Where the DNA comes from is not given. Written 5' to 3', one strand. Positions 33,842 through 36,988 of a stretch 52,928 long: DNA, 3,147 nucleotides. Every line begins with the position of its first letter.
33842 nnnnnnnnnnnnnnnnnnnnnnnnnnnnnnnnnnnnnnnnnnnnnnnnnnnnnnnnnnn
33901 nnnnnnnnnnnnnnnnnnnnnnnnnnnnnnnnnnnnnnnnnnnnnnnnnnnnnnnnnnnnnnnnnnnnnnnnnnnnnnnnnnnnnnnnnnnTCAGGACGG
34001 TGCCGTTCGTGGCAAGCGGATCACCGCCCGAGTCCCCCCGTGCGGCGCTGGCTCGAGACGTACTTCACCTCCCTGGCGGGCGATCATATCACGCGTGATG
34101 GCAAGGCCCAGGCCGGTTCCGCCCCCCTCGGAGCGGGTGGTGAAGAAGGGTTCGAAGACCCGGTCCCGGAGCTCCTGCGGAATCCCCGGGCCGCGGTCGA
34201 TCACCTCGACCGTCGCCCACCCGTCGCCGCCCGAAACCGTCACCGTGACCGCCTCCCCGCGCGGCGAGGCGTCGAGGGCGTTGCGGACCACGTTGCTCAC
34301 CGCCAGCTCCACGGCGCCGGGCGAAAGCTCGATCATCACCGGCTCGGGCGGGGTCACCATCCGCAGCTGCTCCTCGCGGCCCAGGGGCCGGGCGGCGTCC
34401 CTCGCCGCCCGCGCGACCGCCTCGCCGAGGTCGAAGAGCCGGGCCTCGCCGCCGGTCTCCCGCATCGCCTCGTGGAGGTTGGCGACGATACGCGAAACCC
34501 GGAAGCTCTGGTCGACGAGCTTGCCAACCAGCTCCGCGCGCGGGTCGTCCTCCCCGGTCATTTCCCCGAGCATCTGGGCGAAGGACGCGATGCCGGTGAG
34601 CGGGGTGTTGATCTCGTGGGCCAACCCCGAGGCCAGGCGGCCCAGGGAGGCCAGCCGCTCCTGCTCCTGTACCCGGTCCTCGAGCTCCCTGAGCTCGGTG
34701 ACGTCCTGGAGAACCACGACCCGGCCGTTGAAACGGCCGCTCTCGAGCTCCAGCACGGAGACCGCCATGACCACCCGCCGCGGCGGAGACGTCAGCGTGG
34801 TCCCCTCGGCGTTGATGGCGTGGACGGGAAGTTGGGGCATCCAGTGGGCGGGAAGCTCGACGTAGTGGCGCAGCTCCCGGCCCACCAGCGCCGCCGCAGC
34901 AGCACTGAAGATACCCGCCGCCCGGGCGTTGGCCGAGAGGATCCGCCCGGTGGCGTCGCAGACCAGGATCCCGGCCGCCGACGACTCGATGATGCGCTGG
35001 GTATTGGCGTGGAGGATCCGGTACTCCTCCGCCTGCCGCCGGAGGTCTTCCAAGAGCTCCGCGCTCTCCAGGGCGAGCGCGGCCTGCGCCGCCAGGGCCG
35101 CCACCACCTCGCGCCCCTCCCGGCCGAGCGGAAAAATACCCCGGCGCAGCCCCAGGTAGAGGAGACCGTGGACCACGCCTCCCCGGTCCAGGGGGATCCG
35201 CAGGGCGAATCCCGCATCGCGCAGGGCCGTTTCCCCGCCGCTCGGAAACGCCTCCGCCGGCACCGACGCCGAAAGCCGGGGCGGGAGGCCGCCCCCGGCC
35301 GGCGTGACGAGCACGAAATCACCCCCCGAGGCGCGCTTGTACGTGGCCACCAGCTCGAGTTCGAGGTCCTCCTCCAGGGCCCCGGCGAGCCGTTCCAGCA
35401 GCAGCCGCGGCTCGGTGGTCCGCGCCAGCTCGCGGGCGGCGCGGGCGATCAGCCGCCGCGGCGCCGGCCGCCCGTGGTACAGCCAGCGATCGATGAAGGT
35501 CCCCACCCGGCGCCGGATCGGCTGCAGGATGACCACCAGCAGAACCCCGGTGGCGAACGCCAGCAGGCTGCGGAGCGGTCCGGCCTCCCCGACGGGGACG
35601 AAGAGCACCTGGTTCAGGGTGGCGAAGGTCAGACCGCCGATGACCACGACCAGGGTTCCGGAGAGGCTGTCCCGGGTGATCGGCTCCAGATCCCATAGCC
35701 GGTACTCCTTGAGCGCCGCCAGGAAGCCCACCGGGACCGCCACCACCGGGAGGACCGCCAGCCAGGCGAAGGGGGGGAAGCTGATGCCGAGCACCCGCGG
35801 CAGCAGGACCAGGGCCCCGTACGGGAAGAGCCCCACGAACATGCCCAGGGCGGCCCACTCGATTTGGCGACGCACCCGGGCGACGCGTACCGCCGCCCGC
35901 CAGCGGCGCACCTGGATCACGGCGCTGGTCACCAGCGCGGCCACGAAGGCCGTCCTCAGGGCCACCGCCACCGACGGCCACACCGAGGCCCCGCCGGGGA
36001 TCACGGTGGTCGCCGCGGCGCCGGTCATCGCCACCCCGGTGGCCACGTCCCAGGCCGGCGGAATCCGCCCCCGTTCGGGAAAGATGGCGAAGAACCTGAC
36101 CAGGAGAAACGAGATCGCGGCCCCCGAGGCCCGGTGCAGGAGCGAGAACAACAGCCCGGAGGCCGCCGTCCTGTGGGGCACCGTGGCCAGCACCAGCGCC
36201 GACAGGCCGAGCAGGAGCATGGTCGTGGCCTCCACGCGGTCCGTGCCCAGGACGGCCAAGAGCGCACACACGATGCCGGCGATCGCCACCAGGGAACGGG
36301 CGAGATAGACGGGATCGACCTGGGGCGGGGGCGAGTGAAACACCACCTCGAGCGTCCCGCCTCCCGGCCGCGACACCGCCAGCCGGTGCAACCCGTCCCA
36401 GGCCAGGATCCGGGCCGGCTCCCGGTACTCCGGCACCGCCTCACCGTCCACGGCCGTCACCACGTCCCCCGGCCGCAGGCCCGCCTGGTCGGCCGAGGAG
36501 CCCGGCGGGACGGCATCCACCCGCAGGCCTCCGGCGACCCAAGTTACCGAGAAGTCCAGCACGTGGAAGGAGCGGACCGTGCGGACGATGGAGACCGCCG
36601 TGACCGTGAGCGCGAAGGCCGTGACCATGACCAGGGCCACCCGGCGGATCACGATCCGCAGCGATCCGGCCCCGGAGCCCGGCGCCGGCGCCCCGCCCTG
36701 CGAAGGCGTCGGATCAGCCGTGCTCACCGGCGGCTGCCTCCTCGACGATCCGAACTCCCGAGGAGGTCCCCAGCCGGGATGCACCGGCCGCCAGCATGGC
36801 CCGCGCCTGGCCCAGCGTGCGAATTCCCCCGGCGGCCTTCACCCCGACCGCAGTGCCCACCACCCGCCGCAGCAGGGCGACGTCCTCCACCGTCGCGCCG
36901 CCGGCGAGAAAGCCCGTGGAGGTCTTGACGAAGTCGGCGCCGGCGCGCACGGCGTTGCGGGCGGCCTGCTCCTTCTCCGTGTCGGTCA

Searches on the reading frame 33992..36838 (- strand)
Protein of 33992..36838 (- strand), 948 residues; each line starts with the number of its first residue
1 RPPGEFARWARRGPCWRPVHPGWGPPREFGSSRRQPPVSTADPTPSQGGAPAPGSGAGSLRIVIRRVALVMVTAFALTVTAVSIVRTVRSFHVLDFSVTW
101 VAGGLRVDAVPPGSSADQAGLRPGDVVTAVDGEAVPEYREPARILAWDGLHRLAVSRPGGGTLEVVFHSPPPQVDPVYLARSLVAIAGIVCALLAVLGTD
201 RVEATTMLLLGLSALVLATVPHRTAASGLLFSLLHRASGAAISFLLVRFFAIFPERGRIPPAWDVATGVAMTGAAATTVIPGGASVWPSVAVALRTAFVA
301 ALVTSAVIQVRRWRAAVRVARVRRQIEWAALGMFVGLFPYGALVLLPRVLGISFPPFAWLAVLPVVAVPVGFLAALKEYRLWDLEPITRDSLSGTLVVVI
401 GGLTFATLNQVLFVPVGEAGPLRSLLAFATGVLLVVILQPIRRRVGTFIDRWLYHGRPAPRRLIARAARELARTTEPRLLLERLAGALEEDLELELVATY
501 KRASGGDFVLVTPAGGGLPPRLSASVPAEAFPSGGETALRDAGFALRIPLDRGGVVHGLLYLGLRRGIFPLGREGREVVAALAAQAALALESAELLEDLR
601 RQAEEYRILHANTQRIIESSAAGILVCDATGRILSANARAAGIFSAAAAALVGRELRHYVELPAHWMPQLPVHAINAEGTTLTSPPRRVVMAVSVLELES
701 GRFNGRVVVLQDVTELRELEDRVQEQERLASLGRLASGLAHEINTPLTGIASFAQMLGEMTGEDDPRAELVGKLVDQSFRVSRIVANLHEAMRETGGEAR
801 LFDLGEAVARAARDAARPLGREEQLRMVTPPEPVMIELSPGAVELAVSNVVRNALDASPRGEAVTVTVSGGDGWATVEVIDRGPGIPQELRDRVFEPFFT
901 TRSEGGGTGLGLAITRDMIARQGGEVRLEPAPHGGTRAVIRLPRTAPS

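Call 70: search_protein_families(library=pfam, proteins=[window:33992-36838:-], max_evalue=0.00001)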
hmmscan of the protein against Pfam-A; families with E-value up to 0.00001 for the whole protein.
window:33992-36838:- (948 aa): 5 families
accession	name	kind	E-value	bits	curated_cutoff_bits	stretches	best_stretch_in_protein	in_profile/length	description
PF02518.31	HATPase_c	-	4.9e-26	91.8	26.4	1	843-945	6-110/111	Histidine kinase-, DNA gyrase B-, and HSP90-like ATPase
PF00512.31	HisKA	-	1.5e-10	41.4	26.9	1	732-790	2-59/66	His Kinase A (phospho-acceptor) domain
PF17820.7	PDZ_6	-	1.1e-08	35.2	27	1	107-135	2-30/54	PDZ domain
PF08448.16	PAS_4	-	1.4e-07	32.2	23.1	1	618-718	2-110/110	PAS fold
PF00989.32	PAS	-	7.3e-07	29.6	22.6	1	613-713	3-113/113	PAS fold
